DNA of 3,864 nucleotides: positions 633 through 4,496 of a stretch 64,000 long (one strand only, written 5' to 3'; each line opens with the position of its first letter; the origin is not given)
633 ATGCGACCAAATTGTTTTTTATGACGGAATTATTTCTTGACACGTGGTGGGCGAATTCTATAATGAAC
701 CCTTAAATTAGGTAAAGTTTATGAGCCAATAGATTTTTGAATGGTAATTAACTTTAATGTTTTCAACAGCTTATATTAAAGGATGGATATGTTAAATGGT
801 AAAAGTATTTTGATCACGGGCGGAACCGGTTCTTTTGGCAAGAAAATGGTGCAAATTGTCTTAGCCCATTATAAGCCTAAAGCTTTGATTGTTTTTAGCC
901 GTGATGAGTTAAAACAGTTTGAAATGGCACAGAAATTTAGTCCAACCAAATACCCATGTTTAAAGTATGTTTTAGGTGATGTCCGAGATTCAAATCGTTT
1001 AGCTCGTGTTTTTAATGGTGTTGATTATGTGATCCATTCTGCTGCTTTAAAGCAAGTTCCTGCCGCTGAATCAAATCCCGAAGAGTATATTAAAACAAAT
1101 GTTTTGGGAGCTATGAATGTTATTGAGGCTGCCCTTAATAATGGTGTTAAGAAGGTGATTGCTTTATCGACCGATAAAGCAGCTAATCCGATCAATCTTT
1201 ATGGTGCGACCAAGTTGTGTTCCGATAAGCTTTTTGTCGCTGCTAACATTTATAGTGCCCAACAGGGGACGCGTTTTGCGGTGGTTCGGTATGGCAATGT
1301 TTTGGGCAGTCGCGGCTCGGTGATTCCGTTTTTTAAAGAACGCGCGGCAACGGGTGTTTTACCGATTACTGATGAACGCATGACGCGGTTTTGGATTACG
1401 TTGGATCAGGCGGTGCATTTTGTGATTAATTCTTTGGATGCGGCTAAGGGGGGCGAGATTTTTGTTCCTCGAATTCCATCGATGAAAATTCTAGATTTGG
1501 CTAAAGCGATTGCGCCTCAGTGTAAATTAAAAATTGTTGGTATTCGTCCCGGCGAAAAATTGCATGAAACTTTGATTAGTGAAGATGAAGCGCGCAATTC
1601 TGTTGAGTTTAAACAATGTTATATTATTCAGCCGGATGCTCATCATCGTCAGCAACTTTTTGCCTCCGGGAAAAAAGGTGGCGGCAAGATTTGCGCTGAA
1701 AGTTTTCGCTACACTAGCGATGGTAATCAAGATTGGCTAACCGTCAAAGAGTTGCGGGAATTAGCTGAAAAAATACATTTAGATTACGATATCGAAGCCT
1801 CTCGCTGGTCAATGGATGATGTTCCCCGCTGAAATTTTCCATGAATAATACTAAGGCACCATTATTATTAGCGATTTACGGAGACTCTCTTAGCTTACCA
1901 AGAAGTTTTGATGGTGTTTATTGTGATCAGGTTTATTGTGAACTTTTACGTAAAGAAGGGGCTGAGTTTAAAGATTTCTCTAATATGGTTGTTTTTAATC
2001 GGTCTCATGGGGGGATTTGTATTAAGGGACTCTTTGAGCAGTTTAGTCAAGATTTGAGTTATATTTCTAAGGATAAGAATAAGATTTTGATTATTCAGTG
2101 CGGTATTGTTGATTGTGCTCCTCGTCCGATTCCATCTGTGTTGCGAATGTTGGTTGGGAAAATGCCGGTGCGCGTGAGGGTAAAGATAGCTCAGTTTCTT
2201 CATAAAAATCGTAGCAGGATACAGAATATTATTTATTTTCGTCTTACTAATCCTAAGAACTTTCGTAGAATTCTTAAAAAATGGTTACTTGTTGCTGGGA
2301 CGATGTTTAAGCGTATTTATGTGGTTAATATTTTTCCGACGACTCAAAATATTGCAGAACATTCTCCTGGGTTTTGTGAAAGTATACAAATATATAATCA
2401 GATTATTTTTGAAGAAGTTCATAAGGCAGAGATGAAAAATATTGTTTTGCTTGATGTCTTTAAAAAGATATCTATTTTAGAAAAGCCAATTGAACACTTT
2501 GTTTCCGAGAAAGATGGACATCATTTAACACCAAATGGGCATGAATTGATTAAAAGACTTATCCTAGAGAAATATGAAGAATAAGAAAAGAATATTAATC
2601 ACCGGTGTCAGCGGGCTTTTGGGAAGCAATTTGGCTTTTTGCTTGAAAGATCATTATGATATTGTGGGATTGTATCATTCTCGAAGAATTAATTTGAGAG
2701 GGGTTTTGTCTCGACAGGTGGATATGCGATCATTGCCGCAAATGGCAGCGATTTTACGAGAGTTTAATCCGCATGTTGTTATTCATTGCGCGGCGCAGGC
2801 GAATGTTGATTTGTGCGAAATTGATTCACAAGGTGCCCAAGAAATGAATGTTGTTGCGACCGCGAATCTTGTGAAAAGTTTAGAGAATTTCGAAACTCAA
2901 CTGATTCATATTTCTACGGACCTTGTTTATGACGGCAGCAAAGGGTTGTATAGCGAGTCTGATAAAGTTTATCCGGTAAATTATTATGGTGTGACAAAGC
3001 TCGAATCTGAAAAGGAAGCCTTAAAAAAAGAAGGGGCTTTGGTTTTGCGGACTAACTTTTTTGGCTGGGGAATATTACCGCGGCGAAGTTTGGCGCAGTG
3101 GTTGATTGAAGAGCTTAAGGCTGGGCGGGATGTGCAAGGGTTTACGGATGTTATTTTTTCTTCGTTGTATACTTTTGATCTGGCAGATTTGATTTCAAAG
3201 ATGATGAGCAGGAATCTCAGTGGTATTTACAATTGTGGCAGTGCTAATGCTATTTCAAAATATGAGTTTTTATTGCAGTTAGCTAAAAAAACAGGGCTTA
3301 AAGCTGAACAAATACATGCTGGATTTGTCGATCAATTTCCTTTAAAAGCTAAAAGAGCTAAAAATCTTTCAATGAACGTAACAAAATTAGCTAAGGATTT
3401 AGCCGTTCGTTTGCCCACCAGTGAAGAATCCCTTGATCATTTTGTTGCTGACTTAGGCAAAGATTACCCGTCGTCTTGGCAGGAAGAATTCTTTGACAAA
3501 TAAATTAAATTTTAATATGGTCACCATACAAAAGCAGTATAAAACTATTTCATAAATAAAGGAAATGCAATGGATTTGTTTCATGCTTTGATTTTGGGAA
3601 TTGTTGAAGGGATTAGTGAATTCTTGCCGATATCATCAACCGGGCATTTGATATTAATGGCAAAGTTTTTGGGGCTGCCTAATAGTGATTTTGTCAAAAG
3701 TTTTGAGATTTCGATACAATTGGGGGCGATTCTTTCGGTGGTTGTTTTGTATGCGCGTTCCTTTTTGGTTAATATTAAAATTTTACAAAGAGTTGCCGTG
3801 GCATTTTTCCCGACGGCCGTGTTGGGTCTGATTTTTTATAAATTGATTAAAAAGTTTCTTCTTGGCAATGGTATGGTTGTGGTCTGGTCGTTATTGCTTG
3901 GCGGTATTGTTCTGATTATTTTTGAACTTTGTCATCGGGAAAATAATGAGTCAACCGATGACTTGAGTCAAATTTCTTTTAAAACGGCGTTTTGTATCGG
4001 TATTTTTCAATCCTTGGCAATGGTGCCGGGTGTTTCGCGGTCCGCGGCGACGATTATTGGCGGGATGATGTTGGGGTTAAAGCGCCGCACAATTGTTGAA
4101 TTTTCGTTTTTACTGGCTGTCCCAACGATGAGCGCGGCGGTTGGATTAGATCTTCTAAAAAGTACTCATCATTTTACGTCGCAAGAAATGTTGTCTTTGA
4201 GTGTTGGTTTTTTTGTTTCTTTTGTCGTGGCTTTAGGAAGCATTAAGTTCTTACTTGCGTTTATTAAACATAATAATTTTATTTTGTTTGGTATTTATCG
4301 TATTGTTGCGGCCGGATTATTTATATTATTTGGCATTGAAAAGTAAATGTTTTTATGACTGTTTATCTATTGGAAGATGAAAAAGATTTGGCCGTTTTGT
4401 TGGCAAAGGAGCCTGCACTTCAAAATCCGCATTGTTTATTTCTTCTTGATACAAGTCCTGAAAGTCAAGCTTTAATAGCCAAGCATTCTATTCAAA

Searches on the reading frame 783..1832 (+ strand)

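Call 46: search_protein_families(library=pfam, proteins=[window:783-1832:+], max_evalue=0.0001)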
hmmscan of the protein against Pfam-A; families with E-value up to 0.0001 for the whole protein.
window:783-1832:+ (349 aa): 9 families
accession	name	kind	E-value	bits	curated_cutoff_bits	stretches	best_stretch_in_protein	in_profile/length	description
PF02719.21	Polysacc_synt_2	-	4.1e-103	345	20.2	1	9-283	1-292/293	Polysaccharide biosynthesis protein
PF01370.27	Epimerase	-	6.7e-27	94.9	20.9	1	9-226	1-236/240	NAD dependent epimerase/dehydratase family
PF16363.11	GDP_Man_Dehyd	-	1.6e-16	61.1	27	1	10-132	1-131/332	GDP-mannose 4,6 dehydratase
PF01073.25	3Beta_HSD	-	4.5e-16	59.2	22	1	10-136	1-122/280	3-beta hydroxysteroid dehydrogenase/isomerase family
PF04321.23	RmlD_sub_bind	-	1.8e-12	47.4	27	1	8-179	2-157/287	RmlD substrate binding domain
PF13460.12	NAD_binding_10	-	7e-09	36.2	27.2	1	13-135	1-103/184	NAD(P)H-binding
PF07993.18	NAD_binding_4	-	1.1e-07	31.7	20.1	1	11-135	1-141/258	Male sterility protein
PF05368.20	NmrA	-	1.2e-06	28.8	27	1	7-126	3-103/298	NmrA-like family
PF00106.31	adh_short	-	1.5e-05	25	26.6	1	7-170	1-179/195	short chain dehydrogenase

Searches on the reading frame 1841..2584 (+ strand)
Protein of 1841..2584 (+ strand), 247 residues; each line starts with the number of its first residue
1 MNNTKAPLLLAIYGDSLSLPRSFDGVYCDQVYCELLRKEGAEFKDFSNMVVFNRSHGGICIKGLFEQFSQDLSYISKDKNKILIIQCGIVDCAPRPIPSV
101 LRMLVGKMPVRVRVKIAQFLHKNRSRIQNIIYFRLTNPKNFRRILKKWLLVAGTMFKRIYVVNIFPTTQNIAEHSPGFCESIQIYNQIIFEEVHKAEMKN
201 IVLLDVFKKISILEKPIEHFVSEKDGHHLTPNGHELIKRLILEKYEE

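Call 46: search_protein_families(library=pfam, proteins=[window:1841-2584:+], max_evalue=0.0001)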
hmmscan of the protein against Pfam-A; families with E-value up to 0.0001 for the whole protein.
window:1841-2584:+ (247 aa): 0 families

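Call 81: search_protein_families(library=pfam, proteins=[window:1841-2584:+], max_evalue=0.05)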
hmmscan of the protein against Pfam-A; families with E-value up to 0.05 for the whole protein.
window:1841-2584:+ (247 aa): 1 family
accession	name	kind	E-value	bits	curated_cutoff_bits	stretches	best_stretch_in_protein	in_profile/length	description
PF00657.28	Lipase_GDSL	-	0.00037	21.1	23.6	1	14-237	5-204/208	GDSL-like Lipase/Acylhydrolase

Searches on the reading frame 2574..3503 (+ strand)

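Call 46: search_protein_families(library=pfam, proteins=[window:2574-3503:+], max_evalue=0.0001)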
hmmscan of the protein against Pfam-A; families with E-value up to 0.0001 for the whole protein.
window:2574-3503:+ (309 aa): 4 families
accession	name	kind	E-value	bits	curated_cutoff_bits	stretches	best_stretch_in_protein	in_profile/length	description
PF04321.23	RmlD_sub_bind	-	2e-46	158.8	27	1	6-294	2-285/287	RmlD substrate binding domain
PF01370.27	Epimerase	-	4.4e-23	82.4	20.9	1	7-222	1-240/240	NAD dependent epimerase/dehydratase family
PF16363.11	GDP_Man_Dehyd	-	3.3e-14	53.5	27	1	8-146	1-161/332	GDP-mannose 4,6 dehydratase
PF02719.21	Polysacc_synt_2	-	8.7e-10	38.7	20.2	1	49-151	61-151/293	Polysaccharide biosynthesis protein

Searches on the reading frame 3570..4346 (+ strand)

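Call 46: search_protein_families(library=pfam, proteins=[window:3570-4346:+], max_evalue=0.0001)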
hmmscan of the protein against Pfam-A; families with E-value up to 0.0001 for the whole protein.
window:3570-4346:+ (258 aa): 1 family
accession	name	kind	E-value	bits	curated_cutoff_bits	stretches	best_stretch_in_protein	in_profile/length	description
PF02673.24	BacA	-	9.5e-71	238.9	33.4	1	6-248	1-255/257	Bacitracin resistance protein BacA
